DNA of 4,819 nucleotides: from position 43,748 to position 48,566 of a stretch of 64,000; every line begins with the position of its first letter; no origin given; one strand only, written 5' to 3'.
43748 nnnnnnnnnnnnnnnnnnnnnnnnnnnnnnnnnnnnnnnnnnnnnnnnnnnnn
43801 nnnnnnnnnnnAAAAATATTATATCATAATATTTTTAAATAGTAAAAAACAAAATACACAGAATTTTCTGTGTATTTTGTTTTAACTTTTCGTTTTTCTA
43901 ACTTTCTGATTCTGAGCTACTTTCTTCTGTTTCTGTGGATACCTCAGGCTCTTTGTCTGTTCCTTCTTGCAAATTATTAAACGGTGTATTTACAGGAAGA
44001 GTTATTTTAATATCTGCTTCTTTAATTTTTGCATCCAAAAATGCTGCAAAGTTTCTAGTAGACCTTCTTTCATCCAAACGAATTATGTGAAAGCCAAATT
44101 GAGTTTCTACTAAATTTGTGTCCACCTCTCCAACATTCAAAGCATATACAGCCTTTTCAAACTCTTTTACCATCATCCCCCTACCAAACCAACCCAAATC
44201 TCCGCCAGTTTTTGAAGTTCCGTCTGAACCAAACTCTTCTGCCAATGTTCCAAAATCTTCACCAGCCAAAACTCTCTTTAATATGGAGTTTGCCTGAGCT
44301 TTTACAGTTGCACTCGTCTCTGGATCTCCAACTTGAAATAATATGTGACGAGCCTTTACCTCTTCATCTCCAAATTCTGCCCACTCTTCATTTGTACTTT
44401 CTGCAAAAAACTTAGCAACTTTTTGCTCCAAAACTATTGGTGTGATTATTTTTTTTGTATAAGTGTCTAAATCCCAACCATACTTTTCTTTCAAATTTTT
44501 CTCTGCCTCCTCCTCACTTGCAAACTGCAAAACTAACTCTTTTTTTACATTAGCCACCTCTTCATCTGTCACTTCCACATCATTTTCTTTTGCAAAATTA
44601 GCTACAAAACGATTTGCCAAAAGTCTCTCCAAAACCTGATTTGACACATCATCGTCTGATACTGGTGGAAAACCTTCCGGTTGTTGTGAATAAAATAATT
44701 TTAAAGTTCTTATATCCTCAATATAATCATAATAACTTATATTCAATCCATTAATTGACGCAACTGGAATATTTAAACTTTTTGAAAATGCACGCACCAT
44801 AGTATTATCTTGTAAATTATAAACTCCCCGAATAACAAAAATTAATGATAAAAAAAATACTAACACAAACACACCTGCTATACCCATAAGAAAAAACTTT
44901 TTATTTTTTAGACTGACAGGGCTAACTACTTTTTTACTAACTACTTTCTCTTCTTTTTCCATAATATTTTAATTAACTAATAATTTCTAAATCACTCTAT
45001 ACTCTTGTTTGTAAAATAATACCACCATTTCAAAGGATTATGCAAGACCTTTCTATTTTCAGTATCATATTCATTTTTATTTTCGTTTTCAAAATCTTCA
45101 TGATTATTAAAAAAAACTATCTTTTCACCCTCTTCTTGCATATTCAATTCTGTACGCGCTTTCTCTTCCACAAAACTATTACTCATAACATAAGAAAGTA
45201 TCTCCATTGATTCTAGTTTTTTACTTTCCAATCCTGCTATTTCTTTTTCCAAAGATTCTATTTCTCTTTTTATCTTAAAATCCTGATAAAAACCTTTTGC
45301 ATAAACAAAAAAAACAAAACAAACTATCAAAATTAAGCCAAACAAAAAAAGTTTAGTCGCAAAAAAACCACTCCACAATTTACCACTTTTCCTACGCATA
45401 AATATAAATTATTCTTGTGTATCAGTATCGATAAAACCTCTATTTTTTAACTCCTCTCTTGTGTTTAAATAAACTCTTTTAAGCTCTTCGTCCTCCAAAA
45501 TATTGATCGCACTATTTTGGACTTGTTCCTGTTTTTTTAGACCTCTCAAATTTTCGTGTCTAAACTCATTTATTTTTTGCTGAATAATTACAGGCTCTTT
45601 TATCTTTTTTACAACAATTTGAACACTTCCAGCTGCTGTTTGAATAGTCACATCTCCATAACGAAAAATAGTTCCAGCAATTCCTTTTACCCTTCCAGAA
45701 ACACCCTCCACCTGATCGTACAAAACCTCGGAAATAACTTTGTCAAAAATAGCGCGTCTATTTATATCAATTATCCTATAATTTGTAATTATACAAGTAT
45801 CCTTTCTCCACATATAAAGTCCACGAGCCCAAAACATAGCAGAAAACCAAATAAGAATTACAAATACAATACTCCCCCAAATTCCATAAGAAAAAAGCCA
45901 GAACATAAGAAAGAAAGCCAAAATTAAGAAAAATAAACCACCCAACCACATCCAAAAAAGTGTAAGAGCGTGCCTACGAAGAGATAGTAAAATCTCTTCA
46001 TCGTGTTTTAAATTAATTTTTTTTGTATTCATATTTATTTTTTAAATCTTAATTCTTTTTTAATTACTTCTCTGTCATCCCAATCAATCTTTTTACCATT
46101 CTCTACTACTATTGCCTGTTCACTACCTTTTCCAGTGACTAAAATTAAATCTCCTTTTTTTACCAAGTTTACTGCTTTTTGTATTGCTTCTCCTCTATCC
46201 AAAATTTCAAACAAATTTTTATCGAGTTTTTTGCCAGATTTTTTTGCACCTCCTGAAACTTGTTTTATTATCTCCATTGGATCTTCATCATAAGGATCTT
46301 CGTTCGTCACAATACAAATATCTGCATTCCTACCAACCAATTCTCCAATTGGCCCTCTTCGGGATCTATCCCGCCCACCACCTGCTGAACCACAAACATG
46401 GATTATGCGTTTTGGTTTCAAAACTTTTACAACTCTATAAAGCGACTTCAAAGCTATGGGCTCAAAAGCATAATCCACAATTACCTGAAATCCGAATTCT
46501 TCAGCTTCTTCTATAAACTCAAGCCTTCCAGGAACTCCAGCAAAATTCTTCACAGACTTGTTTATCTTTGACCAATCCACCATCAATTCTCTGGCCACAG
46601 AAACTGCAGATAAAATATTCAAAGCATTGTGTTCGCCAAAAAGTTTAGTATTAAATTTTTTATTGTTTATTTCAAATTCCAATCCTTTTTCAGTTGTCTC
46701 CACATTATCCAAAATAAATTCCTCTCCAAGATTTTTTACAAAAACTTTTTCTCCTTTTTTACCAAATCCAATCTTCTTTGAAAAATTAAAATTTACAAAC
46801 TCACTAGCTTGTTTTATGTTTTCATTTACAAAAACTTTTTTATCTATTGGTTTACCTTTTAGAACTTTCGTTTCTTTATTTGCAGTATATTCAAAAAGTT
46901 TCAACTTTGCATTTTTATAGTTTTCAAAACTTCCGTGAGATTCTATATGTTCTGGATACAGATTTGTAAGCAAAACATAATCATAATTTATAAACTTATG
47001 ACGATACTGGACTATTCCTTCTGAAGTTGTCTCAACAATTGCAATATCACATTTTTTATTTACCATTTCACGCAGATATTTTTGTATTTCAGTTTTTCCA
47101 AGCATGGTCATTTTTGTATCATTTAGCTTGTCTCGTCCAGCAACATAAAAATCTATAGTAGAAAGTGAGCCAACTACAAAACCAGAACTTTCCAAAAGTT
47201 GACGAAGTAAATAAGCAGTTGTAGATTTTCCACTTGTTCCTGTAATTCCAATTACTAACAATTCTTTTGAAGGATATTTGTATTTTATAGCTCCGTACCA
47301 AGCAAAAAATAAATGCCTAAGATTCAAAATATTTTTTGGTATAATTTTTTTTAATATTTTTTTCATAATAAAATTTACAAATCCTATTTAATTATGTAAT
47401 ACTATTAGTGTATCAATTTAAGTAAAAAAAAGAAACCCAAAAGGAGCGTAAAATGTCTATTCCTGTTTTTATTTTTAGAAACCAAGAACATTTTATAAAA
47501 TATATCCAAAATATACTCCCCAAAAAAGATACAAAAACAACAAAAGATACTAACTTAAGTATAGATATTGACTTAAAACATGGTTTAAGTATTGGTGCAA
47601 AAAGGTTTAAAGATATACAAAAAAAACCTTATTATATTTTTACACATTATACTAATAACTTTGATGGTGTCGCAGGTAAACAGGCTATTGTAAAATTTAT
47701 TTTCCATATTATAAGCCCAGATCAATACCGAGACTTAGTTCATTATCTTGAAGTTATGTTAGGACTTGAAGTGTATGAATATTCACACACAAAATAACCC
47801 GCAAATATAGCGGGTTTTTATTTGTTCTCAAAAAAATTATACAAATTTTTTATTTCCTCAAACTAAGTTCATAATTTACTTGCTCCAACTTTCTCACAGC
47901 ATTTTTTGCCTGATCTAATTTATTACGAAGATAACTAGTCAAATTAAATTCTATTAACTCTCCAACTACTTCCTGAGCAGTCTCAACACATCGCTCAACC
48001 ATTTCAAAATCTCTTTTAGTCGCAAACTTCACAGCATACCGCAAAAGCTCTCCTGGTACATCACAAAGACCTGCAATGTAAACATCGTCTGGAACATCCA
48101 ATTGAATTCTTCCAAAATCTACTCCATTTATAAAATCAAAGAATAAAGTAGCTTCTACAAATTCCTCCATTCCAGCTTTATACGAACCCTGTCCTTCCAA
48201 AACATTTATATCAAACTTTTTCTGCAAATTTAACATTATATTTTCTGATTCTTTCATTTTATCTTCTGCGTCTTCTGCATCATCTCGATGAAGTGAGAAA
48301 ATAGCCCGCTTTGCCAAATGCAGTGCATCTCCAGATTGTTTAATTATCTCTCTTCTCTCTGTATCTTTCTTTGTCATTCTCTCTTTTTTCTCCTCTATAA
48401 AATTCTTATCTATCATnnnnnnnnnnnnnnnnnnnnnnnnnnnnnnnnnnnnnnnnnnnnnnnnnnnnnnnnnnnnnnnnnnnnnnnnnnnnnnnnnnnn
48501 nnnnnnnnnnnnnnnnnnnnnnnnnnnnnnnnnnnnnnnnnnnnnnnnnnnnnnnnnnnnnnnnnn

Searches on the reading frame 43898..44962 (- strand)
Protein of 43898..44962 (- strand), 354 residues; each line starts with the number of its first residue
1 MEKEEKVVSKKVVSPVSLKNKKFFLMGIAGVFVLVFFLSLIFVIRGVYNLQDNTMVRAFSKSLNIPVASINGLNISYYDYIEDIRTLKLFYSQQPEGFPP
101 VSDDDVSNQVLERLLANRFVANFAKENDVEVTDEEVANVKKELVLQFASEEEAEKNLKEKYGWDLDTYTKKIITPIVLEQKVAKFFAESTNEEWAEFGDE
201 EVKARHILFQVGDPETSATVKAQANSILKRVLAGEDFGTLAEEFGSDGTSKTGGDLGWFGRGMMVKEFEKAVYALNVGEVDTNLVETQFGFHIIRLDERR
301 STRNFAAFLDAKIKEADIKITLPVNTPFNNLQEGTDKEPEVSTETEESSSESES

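Call 84: search_protein_families(library=pfam, proteins=[window:43898-44962:-], max_evalue=0.001)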
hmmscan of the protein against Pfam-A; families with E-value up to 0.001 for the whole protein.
window:43898-44962:- (354 aa): 5 families
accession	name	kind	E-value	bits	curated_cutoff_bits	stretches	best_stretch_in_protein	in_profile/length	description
PF13616.12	Rotamase_3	-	4.4e-28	98.6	22.5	1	198-299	13-115/116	PPIC-type PPIASE domain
PF00639.27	Rotamase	-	2.9e-23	83.1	21.7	1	206-297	1-96/97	PPIC-type PPIASE domain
PF13623.11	SurA_N_2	-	2.6e-09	37.5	28.5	1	31-142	13-121/145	SurA-like N-terminal domain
PF13624.11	SurA_N_3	-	2.7e-09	37.5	27.2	1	32-138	15-115/162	SurA-like N-terminal domain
PF13145.12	Rotamase_2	-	3.3e-05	25.1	27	1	224-305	35-116/121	PPIC-type PPIASE domain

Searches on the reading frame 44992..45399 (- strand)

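Call 84: search_protein_families(library=pfam, proteins=[window:44992-45399:-], max_evalue=0.001)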
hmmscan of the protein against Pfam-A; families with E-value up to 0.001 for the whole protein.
window:44992-45399:- (135 aa): 1 family
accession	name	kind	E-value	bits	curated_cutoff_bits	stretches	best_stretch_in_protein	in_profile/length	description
PF04977.20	DivIC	-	3.7e-09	36.7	28.9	1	22-96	1-76/80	Septum formation initiator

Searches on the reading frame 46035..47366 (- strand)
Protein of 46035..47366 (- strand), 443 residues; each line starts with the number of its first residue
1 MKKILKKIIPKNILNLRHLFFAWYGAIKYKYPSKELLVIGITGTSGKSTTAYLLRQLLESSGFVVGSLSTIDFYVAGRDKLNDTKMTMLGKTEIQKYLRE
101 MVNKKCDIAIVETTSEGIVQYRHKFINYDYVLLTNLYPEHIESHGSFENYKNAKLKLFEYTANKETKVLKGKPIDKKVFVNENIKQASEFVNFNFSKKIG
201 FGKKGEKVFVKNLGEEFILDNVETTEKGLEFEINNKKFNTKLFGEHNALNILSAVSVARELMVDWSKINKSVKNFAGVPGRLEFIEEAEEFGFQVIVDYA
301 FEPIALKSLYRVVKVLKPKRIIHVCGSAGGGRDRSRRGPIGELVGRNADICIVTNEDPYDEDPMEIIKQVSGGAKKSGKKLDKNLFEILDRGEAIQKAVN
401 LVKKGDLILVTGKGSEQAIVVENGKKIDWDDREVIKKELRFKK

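Call 84: search_protein_families(library=pfam, proteins=[window:46035-47366:-], max_evalue=0.001)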
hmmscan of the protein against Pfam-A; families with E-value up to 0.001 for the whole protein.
window:46035-47366:- (443 aa): 2 families
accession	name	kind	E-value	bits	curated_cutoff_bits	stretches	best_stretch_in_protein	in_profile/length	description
PF08245.18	Mur_ligase_M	-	4e-35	122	24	1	41-258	1-200/200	Mur ligase middle domain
PF02875.26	Mur_ligase_C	-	8.8e-21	75.5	28.4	1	280-414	1-127/127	Mur ligase, glutamate ligase domain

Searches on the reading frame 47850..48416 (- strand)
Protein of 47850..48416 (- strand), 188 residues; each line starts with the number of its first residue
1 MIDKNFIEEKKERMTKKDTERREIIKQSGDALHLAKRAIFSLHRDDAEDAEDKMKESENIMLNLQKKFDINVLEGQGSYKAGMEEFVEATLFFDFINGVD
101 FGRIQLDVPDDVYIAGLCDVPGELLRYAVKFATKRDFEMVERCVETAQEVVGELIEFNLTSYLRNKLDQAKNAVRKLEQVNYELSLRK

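Call 10: search_protein_families(library=pfam, proteins=[window:47850-48416:-], max_evalue=1)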
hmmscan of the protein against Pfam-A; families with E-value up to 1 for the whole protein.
window:47850-48416:- (188 aa): 5 families
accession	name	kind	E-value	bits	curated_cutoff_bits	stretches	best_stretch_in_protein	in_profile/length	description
PF01997.21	Translin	-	1.6e-20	74.4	25.9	2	107-188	120-205/205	Translin family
PF02255.21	PTS_IIA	-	0.00015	22.2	27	1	23-62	5-44/94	PTS system, Lactose/Cellobiose specific IIA subunit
PF07544.18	Med9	-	0.034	14.6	26.9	1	159-183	27-51/80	RNA polymerase II transcription mediator complex subunit 9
PF10300.15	Iml2-TPR_39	-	0.11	11.7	22.2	1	8-84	13-87/467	Iml2/Tetratricopeptide repeat protein 39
PF02561.19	FliS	-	0.47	11.2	26.7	0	31-71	25-65/115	Flagellar protein FliS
